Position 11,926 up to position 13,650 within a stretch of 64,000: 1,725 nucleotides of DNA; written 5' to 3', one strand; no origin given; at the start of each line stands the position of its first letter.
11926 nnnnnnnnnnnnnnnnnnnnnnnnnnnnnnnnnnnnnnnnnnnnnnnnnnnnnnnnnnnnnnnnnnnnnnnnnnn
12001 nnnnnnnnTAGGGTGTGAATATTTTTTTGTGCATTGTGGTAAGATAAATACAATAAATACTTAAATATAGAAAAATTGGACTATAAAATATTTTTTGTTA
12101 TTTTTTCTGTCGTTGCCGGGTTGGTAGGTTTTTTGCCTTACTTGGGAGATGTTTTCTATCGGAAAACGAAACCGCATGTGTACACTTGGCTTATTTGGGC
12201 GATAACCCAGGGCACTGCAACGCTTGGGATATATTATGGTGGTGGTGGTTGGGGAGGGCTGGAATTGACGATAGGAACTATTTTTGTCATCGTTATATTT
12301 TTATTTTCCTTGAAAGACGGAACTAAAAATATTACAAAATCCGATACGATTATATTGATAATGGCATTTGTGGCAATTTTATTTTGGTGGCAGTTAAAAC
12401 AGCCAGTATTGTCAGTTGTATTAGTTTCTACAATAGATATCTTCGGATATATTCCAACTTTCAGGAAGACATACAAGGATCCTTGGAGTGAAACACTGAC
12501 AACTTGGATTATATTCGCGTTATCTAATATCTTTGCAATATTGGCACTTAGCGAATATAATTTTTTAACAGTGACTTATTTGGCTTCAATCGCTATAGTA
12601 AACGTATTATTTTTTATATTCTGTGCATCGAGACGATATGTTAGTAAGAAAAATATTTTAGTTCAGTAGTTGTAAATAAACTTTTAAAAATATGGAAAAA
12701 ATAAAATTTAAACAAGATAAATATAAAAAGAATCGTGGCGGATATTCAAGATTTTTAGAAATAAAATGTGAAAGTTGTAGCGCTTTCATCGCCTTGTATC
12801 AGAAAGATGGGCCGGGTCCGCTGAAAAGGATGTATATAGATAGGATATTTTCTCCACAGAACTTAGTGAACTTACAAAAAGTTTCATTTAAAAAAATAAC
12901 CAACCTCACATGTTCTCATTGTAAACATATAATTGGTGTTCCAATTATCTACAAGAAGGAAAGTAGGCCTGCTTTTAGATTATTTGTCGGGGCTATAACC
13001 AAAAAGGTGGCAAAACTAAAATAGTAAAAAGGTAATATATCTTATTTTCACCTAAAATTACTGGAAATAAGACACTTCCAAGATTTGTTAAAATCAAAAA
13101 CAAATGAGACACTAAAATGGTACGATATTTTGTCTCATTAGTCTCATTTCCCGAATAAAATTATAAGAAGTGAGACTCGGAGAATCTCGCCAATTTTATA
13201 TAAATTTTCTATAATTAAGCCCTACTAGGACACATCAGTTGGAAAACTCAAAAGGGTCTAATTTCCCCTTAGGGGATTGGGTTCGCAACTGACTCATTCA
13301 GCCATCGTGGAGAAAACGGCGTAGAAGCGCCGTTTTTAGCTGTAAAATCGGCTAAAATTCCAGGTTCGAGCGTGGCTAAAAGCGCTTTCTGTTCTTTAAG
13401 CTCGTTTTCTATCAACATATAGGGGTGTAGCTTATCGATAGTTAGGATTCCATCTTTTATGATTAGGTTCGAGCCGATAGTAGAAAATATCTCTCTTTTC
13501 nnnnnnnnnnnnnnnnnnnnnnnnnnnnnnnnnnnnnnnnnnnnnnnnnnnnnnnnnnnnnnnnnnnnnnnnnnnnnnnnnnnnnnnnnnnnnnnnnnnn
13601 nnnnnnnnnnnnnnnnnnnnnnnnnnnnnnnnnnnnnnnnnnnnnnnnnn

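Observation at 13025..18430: Integrated element with a large serine recombinase and a PrimPol/helicase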

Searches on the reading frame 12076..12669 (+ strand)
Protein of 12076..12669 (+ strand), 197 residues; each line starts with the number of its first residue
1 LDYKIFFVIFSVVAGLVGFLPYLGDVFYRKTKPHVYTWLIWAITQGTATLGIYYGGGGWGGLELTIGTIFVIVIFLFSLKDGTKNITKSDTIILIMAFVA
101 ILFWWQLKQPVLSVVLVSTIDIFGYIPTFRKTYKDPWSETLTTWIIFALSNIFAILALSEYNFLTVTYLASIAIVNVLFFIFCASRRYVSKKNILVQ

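Call 20: find_encoding_contigs(protein=window:12076-12666:+, flank=6000, max_places=10)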
Protein seq(197 aa) (197 aa): 15 contigs read that carry it; 8 places shown.
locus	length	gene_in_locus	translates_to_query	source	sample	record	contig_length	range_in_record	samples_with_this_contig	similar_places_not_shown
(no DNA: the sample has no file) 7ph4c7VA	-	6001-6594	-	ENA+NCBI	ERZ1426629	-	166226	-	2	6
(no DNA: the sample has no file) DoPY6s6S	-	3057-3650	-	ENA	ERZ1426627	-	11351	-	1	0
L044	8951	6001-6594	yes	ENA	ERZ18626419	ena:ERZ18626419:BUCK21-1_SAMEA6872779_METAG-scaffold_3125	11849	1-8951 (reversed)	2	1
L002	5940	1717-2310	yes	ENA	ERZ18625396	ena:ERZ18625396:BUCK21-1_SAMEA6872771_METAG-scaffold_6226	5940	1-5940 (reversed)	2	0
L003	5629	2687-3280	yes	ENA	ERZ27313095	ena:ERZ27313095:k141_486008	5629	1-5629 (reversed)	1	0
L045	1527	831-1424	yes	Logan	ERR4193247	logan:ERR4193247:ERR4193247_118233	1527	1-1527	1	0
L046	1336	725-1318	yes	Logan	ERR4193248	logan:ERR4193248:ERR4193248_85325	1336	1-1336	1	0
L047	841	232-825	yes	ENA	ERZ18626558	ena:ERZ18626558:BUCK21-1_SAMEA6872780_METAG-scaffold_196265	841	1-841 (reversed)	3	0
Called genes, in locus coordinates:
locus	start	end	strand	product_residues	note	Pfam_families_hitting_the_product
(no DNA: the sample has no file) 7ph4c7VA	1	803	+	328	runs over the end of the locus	PF01073:3Beta_HSD, PF01370:Epimerase, PF02719:Polysacc_synt_2, PF04321:RmlD_sub_bind, PF07993:NAD_binding_4 (faint), PF16363:GDP_Man_Dehyd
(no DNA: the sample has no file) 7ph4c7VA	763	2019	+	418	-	PF00266:Aminotran_5, PF01041:DegT_DnrJ_EryC1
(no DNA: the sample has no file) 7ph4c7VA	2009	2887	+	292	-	PF02388:FemAB (faint), PF04339:FemAB_like (weak), PF13480:Acetyltransf_6 (weak)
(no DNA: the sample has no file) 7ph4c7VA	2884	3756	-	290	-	PF01261:AP_endonuc_2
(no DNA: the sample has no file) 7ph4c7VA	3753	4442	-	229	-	PF02585:PIG-L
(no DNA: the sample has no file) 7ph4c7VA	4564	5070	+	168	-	PF12647:RNHCP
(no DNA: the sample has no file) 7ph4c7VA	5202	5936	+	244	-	PF00984:UDPG_MGDP_dh (weak)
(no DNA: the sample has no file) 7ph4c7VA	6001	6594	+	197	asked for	-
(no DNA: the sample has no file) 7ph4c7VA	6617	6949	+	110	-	-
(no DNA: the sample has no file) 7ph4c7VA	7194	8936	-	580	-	PF00239:Resolvase, PF07508:Recombinase (weak), PF13408:Zn_ribbon_recom (faint)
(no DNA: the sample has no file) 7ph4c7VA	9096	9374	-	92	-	-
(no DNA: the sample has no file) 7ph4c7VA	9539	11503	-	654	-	PF22763:NrS1-1_pol-like_HBD, PF13481:AAA_25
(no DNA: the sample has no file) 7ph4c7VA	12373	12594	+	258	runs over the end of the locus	PF13186:SPASM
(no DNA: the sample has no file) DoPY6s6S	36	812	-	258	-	PF01261:AP_endonuc_2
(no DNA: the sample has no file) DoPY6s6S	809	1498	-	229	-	PF02585:PIG-L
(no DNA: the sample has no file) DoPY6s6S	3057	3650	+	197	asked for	-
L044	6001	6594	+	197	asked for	-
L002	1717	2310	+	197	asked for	-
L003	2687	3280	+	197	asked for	-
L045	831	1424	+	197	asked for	-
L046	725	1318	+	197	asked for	-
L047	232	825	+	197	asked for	-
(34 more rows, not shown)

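Call 68: search_protein_families(library=pfam, proteins=[window:12076-12669:+], max_evalue=0.001)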
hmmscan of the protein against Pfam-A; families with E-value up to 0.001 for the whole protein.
window:12076-12669:+ (197 aa): 0 families

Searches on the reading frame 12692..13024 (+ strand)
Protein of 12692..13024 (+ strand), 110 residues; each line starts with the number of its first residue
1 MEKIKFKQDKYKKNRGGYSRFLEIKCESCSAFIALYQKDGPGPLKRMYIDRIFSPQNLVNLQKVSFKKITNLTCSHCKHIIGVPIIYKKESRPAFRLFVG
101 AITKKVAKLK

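Call 6: search_protein_families(library=pfam, proteins=[window:12692-13024:+], max_evalue=0.01)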
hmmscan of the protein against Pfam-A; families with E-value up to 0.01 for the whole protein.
window:12692-13024:+ (110 aa): 1 family
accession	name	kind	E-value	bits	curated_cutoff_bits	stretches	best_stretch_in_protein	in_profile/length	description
PF11648.16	RIG-I_C-RD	-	0.00067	20.3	25.6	0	64-95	50-81/117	C-terminal domain of RIG-I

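Call 11: find_encoding_contigs(protein=window:12692-13024:+, flank=10000, max_places=10)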
Protein window:12692-13024:+ (110 aa): 14 contigs read that carry it; 8 places shown.
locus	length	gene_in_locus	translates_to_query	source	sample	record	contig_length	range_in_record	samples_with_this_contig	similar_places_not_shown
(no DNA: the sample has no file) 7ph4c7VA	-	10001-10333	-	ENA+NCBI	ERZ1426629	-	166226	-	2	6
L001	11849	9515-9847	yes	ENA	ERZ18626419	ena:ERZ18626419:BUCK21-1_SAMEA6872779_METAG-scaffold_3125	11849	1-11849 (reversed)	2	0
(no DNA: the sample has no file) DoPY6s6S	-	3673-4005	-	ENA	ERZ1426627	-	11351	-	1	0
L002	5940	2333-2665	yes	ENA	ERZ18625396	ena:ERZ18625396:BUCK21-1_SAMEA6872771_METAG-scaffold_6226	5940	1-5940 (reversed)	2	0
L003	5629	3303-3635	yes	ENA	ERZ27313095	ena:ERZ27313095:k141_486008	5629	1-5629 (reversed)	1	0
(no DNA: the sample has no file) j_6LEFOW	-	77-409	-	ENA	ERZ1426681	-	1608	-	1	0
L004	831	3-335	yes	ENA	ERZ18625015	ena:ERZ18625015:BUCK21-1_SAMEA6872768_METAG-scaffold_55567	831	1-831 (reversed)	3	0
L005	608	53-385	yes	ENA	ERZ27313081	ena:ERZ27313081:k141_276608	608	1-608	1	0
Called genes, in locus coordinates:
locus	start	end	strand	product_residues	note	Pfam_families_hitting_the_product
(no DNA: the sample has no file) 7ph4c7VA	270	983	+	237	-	-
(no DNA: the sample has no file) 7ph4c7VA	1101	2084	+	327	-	PF01636:APH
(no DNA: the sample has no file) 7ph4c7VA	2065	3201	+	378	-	PF01041:DegT_DnrJ_EryC1, PF00155:Aminotran_1_2, PF01053:Cys_Met_Meta_PP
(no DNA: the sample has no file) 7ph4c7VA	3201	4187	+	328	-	PF01073:3Beta_HSD, PF01370:Epimerase, PF02719:Polysacc_synt_2, PF04321:RmlD_sub_bind, PF07993:NAD_binding_4 (faint), PF16363:GDP_Man_Dehyd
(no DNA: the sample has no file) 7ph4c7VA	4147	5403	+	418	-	PF00266:Aminotran_5, PF01041:DegT_DnrJ_EryC1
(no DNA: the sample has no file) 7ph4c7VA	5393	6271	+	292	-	PF02388:FemAB (faint), PF04339:FemAB_like (weak), PF13480:Acetyltransf_6 (weak)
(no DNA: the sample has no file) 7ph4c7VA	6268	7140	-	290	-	PF01261:AP_endonuc_2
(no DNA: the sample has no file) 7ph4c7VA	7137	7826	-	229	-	PF02585:PIG-L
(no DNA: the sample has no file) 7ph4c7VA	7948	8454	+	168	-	PF12647:RNHCP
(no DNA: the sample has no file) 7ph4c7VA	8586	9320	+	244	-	PF00984:UDPG_MGDP_dh (weak)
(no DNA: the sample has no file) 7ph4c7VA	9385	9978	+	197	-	-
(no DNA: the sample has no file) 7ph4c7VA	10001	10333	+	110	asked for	-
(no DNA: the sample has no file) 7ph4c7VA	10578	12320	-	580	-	PF00239:Resolvase, PF07508:Recombinase (weak), PF13408:Zn_ribbon_recom (faint)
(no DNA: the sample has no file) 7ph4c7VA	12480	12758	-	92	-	-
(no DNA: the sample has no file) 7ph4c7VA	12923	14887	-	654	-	PF22763:NrS1-1_pol-like_HBD, PF13481:AAA_25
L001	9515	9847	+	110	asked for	-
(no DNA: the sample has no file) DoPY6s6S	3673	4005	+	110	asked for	-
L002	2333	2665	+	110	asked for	-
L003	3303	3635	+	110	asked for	-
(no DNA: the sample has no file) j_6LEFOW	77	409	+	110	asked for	-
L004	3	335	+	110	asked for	?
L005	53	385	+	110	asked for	-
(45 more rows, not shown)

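Call 17: find_related_loci(query=window:12692-13024:+, collection=genome_contigs, flank=10000)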
Query window:12692-13024:+ (110 aa) in genome_contigs; peptide patterns used: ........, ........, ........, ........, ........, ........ (x = any residue, [..] = any of these).
132 stretches matched a pattern; 23 encode a relative of the query (tblastn E <= 1e-3); 23 distinct loci.
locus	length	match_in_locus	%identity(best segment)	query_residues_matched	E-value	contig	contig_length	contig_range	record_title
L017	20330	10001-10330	65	1-110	4e-47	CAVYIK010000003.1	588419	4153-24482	MAG: uncultured bacterium isolate MFD01476.bin.2.169 genome assembly, contig: contig_73288, whole genome shotgun sequenc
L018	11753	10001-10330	65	1-110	3e-47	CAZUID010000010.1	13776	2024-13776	MAG TPA_asm: uncultured Candidatus Saccharibacteria bacterium isolate SRP286056_co1_75 genome assembly, contig: NODE_558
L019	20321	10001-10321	64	1-107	9e-46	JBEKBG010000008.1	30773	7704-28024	MAG: Minisyncoccia bacterium isolate SPRUCE 130 SPRUCE_130_8, whole genome shotgun sequence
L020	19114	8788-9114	59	1-109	2e-44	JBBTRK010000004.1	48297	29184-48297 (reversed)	MAG: Patescibacteria group bacterium isolate H52-bin111_1 H52_bin111_1_000000000004, whole genome shotgun sequence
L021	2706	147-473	62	1-109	1e-43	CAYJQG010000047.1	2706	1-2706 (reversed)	MAG TPA_asm: uncultured Candidatus Saccharibacteria bacterium isolate ERP125453_co1_149 genome assembly, contig: NODE_56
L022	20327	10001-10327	58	1-108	2e-42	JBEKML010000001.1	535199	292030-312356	MAG: Minisyncoccia bacterium isolate SPRUCE 393 SPRUCE_393_1, whole genome shotgun sequence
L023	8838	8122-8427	67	1-101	1e-40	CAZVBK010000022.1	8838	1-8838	MAG TPA_asm: uncultured Candidatus Saccharibacteria bacterium isolate SRP286056_co1_117 genome assembly, contig: NODE_10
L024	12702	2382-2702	56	1-107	6e-38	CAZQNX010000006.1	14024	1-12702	MAG TPA_asm: uncultured Candidatus Saccharibacteria bacterium isolate SRP298887_co1_182 genome assembly, contig: NODE_44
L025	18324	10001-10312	56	1-108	4e-37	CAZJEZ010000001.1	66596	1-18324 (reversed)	MAG TPA_asm: uncultured Gammaproteobacteria bacterium isolate binchicken_co326_60 genome assembly, contig: NODE_141_leng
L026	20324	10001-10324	66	1-108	7e-48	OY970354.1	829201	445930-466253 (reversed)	MAG: uncultured bacterium isolate MFD04540.bin.2.12 genome assembly, chromosome: 1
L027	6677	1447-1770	51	1-108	1e-35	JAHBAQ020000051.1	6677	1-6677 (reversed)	MAG: Candidatus Shapirobacteria bacterium isolate AQU-07 c_000000191741, whole genome shotgun sequence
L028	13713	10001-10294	57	3-107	3e-34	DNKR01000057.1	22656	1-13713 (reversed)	MAG TPA_asm: Candidatus Uhrbacteria bacterium isolate UBA9568 contig_6864, whole genome shotgun sequence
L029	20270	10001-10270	58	4-102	5e-34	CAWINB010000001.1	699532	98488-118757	MAG: Candidatus Doudnabacteria bacterium isolate MFD04434.bin.1.36 genome assembly, contig: contig_24013, whole genome s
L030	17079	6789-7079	58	6-102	1e-33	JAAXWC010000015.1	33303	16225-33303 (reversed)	MAG: Candidatus Roizmanbacteria bacterium isolate W9_Combined_metabat1_114 W9_Combined_metabat1_114_NODE_724, whole geno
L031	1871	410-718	54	6-108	2e-33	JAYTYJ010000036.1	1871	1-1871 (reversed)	MAG: Candidatus Taylorbacteria bacterium isolate GFS_6108 GFS_6108_35, whole genome shotgun sequence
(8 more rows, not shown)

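Call 25: search_protein_families(library=ncbifam, proteins=[window:12692-13024:+], max_evalue=0.01)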
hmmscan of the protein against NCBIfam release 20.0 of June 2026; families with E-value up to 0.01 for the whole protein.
window:12692-13024:+ (110 aa): 0 families

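Call 26: search_protein_families(library=phrogs, proteins=[window:12692-13024:+], max_evalue=0.01)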
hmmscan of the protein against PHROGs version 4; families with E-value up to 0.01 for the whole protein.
window:12692-13024:+ (110 aa): 0 families

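Call 56: find_homologous_proteins(query=window:12692-13024:+, max_evalue=1e-10)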
Query window:12692-13024:+ (110 aa): 1154 proteins with E <= 1e-10 among 1156 candidates; the best 120 are listed.
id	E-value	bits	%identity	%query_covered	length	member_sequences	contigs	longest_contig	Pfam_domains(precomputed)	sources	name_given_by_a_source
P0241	7.1e-62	224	89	100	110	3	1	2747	-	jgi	jgi:hypothetical protein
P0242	3.8e-57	209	86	92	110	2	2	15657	-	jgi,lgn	jgi:phage FluMu protein Com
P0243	2.3e-55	203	84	98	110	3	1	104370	-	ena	-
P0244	4.4e-54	199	81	100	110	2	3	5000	-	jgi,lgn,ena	-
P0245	2.0e-51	190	77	100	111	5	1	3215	-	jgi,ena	-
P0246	5.3e-50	186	76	100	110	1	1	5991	PF24046.2,PF11648.17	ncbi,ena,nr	ncbi:hypothetical protein KKG36_02775 [Patescibacteria group bacterium]|nr:hypothetical protein [Pat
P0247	1.2e-49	185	75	100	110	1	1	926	-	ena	-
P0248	1.7e-48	181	73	100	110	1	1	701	-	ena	-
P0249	2.3e-48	181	75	96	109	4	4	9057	-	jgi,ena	-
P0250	8.8e-48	179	73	100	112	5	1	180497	-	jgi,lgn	jgi:hypothetical protein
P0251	3.4e-47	177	74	99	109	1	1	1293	-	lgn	-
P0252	3.9e-47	177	73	100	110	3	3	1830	-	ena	-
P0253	4.8e-47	176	71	100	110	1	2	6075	-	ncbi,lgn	-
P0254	1.1e-46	175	74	100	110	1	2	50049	-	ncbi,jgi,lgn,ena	-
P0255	2.1e-46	174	73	97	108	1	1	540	-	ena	-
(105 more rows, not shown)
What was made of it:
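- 12692..13024 (+): 110-aa zinc-ribbon gene, left copy (110-L). It is the left direct repeat of the 8,083-bp unit. The family is widespread in Patescibacteria (calls 17, 56).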

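Call 58: find_encoding_contigs(protein=P0243, flank=10000, max_places=2)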
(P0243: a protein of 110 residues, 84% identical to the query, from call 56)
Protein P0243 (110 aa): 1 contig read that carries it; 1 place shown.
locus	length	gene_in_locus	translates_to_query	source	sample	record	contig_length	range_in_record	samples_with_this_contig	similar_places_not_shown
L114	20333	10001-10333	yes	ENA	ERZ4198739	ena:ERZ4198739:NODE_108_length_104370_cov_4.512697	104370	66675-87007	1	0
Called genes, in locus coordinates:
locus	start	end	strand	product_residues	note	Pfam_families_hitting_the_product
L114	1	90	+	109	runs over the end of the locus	PF13083:KH_KhpA-B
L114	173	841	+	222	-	PF01746:tRNA_m1G_MT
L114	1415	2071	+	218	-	-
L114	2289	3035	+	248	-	PF13367:PrsW-protease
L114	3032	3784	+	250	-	PF00561:Abhydrolase_1 (weak), PF12146:Hydrolase_4, PF12697:Abhydrolase_6 (weak)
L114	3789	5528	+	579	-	PF00501:AMP-binding, PF23562:AMP-binding_C_3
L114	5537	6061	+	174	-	PF01931:NTPase_I-T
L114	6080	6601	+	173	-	PF04229:GrpB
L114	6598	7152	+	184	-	PF13420:Acetyltransf_4 (weak), PF00583:Acetyltransf_1, PF13673:Acetyltransf_10, PF13508:Acetyltransf_7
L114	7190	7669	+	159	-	PF00293:NUDIX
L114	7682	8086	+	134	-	-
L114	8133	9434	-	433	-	PF02310:B12-binding, PF04055:Radical_SAM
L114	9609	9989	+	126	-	PF00155:Aminotran_1_2 (weak)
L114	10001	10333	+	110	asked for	-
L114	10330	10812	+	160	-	-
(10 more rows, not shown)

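Call 59: find_encoding_contigs(protein=P0242, flank=10000, max_places=2)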
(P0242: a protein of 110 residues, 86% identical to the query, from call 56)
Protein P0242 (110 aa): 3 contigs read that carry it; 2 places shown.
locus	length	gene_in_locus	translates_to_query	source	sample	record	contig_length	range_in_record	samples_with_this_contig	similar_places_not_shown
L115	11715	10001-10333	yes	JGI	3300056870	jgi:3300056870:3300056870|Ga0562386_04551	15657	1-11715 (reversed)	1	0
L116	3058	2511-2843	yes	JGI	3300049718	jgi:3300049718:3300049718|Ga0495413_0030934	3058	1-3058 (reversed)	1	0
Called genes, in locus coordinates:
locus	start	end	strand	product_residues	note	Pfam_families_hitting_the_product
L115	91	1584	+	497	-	PF13739:PdaC (weak), PF11738:DUF3298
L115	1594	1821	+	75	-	-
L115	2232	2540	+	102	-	-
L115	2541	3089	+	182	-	PF03073:TspO_MBR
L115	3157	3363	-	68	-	PF04070:DUF378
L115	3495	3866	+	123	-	PF01641:SelR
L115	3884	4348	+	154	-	PF01625:PMSR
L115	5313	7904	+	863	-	PF13884:Peptidase_S74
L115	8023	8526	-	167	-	-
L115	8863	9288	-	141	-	-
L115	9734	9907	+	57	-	-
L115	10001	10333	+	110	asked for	-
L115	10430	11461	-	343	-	PF13936:HTH_38 (weak)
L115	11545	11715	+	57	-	?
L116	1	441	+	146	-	?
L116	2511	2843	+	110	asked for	-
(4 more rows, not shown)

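Call 60: find_encoding_contigs(protein=P0241, flank=10000, max_places=2)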
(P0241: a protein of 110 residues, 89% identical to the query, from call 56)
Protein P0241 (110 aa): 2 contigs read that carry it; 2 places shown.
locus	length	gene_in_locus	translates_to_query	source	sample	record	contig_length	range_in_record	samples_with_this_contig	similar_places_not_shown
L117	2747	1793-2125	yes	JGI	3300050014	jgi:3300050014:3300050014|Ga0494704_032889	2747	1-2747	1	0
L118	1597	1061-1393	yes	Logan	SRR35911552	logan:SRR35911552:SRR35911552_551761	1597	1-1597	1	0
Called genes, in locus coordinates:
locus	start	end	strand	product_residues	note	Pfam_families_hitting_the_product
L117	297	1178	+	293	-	PF04055:Radical_SAM, PF13186:SPASM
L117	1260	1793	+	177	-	PF13420:Acetyltransf_4, PF00583:Acetyltransf_1, PF13673:Acetyltransf_10, PF13508:Acetyltransf_7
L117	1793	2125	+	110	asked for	-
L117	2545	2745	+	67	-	?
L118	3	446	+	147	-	?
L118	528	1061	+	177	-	PF13420:Acetyltransf_4, PF00583:Acetyltransf_1, PF13673:Acetyltransf_10, PF13508:Acetyltransf_7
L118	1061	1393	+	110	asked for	-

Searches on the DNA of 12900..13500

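Call 36: search_rna_families(source=window, start=12900, end=13500, threshold=evalue, max_evalue=10, show_alignments=3)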
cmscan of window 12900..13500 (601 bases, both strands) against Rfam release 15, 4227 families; matches with E-value up to 10: 6.
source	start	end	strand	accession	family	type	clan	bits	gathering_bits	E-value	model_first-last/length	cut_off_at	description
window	13305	13355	-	RF02066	STnc320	Gene; sRNA;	-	18.3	50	0.85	1-55/55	no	Salmonella enterica sRNA STnc320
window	13203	13279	-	RF02572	babR_5UTR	Cis-reg;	-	17.8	93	3.1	1-134/134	no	Brucella babR 5'UTR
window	13082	13151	+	RF02315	TtnuHACA8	Gene; snRNA; snoRNA; HACA-box;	-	17.4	50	5.2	1-130/130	no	Tetrahymena snoRNA TtnuHACA8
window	13137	13214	+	RF01581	RUF6-5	Gene; sRNA;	-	16.4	70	2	1-156/156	no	Plasmodium RNA of unknown function RUF6-5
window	13087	13157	-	RF00832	mir-71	Gene; miRNA;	-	16.3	50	1.7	1-73/73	no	mir-71 microRNA precursor family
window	13079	13184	+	RF00437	HLE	Cis-reg;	-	14.6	60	3.3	1-130/130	no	Hairy RNA localisation element (HLE)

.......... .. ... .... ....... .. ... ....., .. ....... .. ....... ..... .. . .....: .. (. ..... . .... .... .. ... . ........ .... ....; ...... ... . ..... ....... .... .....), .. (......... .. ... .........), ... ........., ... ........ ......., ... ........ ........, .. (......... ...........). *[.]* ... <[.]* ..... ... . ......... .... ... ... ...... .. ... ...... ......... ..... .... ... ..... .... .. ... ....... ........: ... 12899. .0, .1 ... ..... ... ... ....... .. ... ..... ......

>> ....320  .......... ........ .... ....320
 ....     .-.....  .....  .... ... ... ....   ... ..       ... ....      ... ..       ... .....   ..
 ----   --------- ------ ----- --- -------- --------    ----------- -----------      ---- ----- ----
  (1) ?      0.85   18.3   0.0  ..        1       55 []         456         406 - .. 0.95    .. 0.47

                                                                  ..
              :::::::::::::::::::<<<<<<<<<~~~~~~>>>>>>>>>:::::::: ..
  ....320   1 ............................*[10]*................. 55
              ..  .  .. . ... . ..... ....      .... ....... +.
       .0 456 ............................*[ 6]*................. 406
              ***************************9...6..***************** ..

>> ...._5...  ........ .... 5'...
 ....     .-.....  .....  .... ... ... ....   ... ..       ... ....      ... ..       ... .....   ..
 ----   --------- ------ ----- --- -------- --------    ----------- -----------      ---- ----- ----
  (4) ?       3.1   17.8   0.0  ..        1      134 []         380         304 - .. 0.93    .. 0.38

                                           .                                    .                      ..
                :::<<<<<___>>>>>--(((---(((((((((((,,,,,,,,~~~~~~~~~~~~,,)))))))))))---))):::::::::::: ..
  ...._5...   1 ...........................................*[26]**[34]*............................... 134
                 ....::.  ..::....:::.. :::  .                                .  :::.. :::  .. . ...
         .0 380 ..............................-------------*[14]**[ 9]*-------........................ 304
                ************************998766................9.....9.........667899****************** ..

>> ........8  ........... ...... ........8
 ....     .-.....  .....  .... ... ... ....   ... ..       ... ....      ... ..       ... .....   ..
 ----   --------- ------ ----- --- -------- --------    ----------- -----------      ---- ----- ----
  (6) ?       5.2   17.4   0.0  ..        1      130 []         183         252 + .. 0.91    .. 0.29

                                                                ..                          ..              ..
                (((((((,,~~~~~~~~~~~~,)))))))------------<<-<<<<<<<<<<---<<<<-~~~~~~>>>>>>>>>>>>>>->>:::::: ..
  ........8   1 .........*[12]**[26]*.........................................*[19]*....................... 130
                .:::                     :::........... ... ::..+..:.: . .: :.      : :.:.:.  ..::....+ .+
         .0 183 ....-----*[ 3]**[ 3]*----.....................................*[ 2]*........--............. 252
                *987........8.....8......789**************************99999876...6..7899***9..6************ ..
